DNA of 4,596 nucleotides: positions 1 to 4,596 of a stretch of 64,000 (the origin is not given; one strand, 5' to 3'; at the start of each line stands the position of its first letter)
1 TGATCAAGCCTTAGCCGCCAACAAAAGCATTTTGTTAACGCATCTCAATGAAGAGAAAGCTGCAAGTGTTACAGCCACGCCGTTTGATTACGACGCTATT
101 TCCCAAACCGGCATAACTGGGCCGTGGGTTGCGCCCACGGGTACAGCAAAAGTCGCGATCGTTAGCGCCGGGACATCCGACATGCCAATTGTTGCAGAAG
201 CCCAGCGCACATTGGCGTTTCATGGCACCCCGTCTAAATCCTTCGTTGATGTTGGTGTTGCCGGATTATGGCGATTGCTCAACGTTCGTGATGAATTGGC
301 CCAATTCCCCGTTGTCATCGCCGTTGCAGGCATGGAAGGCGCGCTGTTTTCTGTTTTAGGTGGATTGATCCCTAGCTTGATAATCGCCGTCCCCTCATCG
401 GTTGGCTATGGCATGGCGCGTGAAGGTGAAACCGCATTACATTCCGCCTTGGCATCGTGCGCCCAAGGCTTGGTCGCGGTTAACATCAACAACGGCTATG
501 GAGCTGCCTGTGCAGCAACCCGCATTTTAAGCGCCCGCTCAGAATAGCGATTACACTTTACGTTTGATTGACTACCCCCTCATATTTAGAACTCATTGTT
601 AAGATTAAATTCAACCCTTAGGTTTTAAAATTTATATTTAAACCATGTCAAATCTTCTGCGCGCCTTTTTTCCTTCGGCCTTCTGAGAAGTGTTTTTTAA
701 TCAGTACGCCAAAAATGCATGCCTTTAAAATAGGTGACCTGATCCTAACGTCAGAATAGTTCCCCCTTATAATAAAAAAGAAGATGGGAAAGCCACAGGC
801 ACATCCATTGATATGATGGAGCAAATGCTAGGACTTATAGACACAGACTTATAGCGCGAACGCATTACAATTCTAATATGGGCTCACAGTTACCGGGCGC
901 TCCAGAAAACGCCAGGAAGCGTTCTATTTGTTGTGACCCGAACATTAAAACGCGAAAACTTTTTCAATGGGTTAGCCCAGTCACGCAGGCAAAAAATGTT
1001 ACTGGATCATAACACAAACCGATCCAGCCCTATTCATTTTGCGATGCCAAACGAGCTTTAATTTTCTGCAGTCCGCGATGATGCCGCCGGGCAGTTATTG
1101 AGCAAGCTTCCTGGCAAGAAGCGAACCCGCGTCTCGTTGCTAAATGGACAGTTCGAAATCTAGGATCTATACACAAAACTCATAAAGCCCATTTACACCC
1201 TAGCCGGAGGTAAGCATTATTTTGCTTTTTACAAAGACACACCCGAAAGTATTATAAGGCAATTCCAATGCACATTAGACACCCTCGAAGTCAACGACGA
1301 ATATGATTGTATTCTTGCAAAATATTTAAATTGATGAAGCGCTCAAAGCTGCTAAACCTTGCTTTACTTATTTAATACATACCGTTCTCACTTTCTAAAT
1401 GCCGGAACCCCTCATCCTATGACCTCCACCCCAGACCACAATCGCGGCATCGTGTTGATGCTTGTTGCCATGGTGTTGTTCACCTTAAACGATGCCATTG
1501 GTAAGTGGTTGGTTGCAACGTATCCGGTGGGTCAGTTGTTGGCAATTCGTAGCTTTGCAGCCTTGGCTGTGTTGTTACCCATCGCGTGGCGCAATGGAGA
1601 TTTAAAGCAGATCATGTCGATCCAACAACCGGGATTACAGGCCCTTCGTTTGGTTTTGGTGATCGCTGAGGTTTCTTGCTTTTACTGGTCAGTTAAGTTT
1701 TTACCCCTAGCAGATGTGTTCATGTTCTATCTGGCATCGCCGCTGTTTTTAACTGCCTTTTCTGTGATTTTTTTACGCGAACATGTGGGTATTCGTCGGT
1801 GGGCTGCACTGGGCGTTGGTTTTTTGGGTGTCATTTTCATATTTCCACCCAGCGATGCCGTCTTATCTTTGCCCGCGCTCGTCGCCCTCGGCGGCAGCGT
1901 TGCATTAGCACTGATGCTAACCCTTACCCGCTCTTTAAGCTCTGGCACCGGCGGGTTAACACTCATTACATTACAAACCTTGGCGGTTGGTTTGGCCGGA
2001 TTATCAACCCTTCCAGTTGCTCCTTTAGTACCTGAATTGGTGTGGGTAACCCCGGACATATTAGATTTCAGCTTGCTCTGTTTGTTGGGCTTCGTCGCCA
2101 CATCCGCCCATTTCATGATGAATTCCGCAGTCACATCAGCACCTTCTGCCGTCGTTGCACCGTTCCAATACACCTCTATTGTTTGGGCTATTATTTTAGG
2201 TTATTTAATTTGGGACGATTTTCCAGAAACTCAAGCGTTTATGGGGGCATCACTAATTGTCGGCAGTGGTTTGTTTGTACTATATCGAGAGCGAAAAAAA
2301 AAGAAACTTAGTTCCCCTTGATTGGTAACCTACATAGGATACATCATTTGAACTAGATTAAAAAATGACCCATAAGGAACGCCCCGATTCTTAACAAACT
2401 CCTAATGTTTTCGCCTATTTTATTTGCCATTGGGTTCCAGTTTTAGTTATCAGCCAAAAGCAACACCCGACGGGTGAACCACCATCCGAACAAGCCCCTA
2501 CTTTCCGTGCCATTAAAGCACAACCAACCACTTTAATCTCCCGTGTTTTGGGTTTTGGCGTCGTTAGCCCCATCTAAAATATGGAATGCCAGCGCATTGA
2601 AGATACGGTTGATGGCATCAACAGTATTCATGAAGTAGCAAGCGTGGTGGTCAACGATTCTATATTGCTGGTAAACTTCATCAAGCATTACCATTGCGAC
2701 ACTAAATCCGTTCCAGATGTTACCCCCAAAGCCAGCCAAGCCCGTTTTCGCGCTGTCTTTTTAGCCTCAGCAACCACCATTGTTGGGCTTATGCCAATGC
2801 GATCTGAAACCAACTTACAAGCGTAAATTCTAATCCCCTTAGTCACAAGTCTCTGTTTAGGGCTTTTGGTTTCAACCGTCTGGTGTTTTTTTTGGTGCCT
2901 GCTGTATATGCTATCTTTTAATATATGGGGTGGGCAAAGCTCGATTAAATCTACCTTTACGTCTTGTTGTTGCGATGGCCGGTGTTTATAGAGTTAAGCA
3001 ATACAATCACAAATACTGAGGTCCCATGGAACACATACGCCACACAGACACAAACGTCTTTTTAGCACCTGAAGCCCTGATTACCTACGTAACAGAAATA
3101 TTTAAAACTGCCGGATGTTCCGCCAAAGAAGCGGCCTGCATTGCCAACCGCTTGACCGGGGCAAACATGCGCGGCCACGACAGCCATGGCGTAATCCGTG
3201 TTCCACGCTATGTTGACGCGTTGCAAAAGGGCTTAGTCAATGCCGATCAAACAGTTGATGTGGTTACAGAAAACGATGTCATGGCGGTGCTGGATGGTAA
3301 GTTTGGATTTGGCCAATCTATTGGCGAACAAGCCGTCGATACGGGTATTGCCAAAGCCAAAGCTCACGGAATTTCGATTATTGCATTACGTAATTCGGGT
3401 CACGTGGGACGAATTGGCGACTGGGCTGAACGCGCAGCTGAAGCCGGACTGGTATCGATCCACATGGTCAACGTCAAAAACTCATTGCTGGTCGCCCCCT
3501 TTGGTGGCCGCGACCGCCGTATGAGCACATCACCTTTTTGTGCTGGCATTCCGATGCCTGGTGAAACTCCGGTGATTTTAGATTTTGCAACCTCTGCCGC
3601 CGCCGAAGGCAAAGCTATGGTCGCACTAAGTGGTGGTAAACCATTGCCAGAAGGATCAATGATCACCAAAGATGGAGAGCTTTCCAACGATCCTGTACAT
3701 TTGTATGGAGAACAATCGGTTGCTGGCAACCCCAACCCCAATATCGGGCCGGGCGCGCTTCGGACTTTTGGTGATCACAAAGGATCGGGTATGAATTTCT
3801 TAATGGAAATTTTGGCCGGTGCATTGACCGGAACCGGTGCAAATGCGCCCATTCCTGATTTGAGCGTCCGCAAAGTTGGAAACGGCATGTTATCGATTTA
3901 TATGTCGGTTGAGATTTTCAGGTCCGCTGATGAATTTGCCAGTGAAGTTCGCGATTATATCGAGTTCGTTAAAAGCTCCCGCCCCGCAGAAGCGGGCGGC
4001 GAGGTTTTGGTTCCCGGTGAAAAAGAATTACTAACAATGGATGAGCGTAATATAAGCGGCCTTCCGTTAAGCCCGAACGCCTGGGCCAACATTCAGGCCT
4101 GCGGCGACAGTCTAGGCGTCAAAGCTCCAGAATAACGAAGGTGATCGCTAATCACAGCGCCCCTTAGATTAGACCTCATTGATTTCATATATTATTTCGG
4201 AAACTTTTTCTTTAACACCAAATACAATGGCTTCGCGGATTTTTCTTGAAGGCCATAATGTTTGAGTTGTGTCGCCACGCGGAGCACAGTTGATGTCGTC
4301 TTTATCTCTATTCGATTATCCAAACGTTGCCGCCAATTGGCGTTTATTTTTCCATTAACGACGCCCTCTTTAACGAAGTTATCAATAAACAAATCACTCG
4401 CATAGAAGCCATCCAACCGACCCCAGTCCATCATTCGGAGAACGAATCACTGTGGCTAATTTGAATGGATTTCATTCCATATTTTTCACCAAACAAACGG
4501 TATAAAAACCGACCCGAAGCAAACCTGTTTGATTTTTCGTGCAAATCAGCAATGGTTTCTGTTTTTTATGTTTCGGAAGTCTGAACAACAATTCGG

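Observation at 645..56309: About twenty decayed genes in 64 kb; every sensory or signalling gene in the window is dead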

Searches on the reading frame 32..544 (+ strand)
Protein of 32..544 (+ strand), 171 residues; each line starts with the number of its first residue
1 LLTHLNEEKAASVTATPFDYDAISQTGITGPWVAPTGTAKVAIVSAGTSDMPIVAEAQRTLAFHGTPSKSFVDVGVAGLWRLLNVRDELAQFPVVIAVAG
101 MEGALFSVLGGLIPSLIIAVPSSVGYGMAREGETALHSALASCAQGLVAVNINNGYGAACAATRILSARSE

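Call 11: search_protein_families(library=pfam, proteins=[window:32-544:+], max_evalue=0.001)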
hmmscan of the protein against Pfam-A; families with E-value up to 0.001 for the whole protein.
window:32-544:+ (171 aa): 1 family
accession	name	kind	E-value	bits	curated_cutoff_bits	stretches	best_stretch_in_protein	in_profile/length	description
PF00731.26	AIRC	-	1e-11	45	30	1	40-169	1-130/148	AIR carboxylase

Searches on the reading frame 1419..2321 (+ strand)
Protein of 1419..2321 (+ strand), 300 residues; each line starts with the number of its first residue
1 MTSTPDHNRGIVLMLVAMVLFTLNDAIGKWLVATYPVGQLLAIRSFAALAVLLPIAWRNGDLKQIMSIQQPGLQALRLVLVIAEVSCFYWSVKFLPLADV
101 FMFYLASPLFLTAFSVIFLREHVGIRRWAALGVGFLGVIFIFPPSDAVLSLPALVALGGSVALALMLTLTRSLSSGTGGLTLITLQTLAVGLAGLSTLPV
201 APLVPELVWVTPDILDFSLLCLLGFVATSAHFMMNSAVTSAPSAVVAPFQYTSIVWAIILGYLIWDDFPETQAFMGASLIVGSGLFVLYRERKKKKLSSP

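Call 47: find_encoding_contigs(protein=window:1419-2321:+, flank=10000, max_places=4)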
Protein window:1419-2321:+ (300 aa): 22 contigs read that carry it; 4 places shown.
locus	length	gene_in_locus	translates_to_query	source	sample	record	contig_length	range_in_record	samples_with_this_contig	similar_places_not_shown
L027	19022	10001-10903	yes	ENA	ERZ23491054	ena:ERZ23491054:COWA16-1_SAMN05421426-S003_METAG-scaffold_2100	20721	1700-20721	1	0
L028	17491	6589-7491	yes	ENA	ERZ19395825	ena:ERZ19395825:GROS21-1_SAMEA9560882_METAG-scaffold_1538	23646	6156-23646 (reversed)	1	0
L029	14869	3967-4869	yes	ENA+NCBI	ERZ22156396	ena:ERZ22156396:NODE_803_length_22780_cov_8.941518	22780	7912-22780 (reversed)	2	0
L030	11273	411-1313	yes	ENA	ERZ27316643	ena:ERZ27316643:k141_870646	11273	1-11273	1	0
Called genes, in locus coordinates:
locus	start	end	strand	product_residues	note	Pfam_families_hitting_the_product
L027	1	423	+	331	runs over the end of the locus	PF02885:Glycos_trans_3N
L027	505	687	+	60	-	-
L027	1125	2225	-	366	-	PF04143:Sulf_transp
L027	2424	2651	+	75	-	PF01206:TusA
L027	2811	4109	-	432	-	PF09861:Lar_N, PF21113:LarA_C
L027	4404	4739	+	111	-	PF00015:MCPsignal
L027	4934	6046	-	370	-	PF00581:Rhodanese (weak), PF26341:AAA_SelU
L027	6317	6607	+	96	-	PF00072:Response_reg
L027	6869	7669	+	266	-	PF01969:Ni_insertion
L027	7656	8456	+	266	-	-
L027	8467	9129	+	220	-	PF00731:AIRC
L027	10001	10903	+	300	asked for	PF00892:EamA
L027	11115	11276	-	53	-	-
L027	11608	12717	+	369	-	PF02615:Ldh_2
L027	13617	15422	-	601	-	PF00270:DEAD, PF00271:Helicase_C, PF16124:RecQ_Zn_bind, PF09382:RQC, PF00570:HRDC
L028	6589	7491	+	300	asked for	PF00892:EamA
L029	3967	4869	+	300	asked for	PF00892:EamA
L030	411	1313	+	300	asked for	PF00892:EamA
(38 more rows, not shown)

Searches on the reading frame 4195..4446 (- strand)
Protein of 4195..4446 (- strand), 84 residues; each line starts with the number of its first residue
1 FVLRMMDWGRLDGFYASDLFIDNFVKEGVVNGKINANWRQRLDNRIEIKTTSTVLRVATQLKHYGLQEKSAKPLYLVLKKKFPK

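Call 62: search_protein_families(library=ncbifam, max_evalue=1, proteins=[window:4195-4446:-])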
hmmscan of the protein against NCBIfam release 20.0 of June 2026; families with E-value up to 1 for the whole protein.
window:4195-4446:- (84 aa): 0 families
